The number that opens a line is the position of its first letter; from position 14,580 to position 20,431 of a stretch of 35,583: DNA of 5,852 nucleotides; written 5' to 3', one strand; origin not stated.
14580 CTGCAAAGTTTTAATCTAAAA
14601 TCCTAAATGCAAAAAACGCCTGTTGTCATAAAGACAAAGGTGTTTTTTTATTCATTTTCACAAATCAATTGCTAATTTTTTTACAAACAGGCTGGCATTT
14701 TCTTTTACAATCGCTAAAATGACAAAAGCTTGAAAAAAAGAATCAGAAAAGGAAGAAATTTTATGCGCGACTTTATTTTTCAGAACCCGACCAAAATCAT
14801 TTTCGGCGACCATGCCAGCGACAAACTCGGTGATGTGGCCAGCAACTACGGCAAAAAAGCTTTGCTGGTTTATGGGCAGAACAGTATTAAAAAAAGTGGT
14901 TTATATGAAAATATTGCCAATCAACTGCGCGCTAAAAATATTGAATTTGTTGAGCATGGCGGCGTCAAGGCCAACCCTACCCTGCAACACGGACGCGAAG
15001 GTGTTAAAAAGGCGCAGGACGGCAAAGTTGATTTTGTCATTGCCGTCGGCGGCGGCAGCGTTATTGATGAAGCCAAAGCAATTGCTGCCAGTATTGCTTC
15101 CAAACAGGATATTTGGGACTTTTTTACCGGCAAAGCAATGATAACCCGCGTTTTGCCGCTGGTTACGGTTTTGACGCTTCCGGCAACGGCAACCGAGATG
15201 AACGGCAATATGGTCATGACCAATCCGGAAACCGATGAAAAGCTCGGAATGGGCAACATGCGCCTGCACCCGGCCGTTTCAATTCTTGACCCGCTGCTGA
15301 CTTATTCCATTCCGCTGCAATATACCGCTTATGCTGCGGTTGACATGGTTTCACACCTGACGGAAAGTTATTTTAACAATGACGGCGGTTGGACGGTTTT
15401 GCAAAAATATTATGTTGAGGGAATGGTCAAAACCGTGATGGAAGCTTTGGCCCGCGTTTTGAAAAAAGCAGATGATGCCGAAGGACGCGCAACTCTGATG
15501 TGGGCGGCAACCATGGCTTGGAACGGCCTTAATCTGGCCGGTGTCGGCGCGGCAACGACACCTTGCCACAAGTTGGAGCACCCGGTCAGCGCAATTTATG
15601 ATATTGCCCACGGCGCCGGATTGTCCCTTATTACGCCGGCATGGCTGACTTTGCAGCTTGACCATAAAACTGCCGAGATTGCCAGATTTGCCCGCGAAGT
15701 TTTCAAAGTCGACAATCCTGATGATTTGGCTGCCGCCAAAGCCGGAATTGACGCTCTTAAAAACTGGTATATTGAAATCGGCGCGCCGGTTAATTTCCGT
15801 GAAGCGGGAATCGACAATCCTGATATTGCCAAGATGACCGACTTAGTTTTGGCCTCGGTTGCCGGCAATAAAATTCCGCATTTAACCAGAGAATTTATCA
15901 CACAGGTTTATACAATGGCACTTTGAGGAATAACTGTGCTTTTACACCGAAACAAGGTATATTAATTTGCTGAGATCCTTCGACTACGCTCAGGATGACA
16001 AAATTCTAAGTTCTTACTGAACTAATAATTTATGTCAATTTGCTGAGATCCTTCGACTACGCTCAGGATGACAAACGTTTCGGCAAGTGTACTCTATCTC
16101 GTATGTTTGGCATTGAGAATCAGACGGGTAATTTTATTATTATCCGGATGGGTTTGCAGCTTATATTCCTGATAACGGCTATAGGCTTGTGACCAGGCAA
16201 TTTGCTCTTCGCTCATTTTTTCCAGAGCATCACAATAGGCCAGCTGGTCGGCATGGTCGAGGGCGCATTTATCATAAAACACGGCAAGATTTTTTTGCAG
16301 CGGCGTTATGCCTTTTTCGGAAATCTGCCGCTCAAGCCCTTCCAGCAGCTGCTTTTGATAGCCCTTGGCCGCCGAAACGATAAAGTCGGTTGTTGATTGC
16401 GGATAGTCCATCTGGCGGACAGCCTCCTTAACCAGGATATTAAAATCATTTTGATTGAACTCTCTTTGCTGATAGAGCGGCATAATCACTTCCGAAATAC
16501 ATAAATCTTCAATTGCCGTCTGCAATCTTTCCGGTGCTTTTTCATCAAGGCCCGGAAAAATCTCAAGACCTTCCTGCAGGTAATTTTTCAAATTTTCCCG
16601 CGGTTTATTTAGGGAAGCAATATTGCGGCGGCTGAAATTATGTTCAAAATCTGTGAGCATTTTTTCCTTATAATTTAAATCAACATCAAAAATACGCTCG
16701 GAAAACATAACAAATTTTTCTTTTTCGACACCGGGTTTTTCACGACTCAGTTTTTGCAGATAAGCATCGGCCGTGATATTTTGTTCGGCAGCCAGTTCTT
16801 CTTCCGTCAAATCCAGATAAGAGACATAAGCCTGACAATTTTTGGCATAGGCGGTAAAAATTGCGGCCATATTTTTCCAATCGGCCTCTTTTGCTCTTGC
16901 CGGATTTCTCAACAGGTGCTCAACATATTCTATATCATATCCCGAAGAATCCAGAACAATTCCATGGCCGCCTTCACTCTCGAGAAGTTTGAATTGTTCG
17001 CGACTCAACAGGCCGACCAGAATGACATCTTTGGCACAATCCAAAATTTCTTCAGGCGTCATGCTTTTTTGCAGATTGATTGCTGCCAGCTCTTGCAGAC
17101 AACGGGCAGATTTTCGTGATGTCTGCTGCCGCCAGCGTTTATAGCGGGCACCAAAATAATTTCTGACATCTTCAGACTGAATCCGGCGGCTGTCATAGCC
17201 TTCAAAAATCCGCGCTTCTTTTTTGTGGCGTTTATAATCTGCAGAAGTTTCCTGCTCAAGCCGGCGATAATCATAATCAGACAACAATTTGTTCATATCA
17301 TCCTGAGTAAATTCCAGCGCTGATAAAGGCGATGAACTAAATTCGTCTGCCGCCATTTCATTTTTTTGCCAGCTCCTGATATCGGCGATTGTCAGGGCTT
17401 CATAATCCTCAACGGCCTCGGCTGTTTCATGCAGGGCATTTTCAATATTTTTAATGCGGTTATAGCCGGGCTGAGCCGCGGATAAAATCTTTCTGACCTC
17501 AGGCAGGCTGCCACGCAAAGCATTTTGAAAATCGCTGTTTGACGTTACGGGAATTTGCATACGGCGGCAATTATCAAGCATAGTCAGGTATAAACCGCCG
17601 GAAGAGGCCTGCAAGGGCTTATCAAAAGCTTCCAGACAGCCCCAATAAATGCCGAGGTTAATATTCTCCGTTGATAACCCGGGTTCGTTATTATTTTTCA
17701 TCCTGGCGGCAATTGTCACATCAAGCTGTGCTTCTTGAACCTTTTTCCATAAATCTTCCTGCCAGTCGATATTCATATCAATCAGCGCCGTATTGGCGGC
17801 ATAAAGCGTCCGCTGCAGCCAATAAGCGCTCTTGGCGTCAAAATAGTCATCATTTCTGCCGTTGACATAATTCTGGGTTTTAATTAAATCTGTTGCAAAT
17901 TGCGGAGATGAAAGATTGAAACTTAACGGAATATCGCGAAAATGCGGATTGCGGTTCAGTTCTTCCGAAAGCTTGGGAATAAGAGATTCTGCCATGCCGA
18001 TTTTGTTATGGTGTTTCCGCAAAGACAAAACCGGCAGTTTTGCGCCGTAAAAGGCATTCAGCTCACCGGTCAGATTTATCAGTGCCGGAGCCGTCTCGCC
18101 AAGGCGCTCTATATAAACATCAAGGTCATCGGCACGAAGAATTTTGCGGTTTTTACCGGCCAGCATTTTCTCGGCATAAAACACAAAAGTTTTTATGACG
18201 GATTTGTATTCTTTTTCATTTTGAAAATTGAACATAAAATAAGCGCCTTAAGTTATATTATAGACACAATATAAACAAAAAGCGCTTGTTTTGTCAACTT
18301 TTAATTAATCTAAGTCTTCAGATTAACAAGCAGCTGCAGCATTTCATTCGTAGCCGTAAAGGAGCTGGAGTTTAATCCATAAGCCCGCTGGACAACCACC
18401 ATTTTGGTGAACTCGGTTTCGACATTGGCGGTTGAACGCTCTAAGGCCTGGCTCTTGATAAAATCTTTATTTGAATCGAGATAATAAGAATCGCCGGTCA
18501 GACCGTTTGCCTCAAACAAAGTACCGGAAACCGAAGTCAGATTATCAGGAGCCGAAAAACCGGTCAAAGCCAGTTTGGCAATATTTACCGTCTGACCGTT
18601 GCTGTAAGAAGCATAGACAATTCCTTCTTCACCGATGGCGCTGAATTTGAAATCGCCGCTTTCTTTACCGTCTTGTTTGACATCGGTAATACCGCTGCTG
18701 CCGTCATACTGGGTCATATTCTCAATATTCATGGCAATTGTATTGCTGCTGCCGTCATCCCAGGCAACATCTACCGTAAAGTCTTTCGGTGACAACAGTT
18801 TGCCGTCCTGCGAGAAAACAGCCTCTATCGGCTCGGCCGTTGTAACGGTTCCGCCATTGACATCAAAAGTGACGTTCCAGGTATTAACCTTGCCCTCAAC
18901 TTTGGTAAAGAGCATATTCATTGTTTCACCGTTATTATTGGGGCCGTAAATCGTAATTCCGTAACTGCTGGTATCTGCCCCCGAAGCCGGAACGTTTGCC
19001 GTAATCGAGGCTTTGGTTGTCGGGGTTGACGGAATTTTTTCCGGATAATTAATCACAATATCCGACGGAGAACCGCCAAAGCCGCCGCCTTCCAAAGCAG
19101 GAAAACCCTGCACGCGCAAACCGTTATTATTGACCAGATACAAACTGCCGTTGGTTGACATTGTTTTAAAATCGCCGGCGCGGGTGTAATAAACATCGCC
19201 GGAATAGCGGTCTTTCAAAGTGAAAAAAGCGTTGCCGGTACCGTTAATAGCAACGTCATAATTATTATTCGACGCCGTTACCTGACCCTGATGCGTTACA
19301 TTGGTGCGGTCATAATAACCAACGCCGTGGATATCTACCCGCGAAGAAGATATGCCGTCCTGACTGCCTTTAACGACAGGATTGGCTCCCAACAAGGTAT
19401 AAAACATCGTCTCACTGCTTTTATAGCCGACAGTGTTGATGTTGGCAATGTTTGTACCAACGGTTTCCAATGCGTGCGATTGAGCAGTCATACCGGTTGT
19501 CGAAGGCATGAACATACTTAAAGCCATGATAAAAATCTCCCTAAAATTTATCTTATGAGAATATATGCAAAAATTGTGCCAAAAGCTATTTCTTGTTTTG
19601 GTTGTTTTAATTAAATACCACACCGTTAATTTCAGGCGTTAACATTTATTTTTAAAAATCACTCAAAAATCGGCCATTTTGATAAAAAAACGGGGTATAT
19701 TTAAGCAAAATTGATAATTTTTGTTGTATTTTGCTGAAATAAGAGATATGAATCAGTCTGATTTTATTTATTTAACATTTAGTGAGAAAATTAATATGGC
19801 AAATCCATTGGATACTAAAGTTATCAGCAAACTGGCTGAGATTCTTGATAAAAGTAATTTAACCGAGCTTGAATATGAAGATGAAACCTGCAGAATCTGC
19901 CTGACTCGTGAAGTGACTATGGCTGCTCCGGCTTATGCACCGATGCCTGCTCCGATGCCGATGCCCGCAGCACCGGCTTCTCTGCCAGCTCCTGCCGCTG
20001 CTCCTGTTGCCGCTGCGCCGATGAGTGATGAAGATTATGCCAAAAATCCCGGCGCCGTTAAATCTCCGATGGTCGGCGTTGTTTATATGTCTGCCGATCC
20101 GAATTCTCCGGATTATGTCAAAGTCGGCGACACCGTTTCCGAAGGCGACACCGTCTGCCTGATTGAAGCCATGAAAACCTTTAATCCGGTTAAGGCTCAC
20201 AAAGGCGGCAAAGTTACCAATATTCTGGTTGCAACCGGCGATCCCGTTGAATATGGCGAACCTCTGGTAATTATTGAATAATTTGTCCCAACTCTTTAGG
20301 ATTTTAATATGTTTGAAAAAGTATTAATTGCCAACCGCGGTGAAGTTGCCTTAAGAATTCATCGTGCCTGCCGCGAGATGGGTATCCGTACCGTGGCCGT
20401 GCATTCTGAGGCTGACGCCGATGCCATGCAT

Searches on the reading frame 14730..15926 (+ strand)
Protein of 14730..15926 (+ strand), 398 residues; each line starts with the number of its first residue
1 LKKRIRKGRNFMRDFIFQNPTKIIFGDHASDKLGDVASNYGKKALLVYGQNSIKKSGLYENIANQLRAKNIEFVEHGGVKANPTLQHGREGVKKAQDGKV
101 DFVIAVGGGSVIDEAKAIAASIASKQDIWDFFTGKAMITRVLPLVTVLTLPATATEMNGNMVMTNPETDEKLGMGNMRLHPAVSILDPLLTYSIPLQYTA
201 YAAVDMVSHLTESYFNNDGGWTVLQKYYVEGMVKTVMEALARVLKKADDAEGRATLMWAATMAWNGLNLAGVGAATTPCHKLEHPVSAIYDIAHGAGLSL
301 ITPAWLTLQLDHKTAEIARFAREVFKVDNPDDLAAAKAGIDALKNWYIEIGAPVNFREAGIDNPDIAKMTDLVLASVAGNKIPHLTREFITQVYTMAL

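Call 25: search_protein_families(library=pfam, proteins=[window:14730-15926:+], max_evalue=0.00001)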
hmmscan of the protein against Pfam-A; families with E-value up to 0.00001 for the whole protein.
window:14730-15926:+ (398 aa): 3 families
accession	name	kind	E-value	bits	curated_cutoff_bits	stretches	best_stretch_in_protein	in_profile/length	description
PF00465.25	Fe-ADH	-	1.5e-47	161.7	31.3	1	20-188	1-168/168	Iron-containing alcohol dehydrogenase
PF25137.1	ADH_Fe_C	-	1.8e-27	96.8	27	1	199-397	1-193/194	Fe-containing alcohol dehydrogenase family, C-terminal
PF13685.12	Fe-ADH_2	-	1.3e-09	38.7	28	1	29-121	6-96/149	Iron-containing alcohol dehydrogenase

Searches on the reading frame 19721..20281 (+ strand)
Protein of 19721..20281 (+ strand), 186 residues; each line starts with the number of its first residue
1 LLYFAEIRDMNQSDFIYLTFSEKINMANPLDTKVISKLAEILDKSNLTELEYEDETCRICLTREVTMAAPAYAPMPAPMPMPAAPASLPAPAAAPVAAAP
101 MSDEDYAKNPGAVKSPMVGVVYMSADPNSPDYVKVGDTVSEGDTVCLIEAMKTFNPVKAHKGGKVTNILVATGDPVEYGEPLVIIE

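Call 18: search_protein_families(library=pfam, proteins=[window:19721-20281:+], max_evalue=0.001)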
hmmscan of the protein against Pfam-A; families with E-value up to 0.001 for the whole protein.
window:19721-20281:+ (186 aa): 2 families
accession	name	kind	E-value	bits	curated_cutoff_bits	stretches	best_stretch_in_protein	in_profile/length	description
PF00364.28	Biotin_lipoyl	-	6.4e-20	71.2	22.1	1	113-185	3-73/73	Biotin-requiring enzyme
PF13533.13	Biotin_lipoyl_2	-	0.00023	21.4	29.8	0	161-185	7-31/32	Biotin-lipoyl like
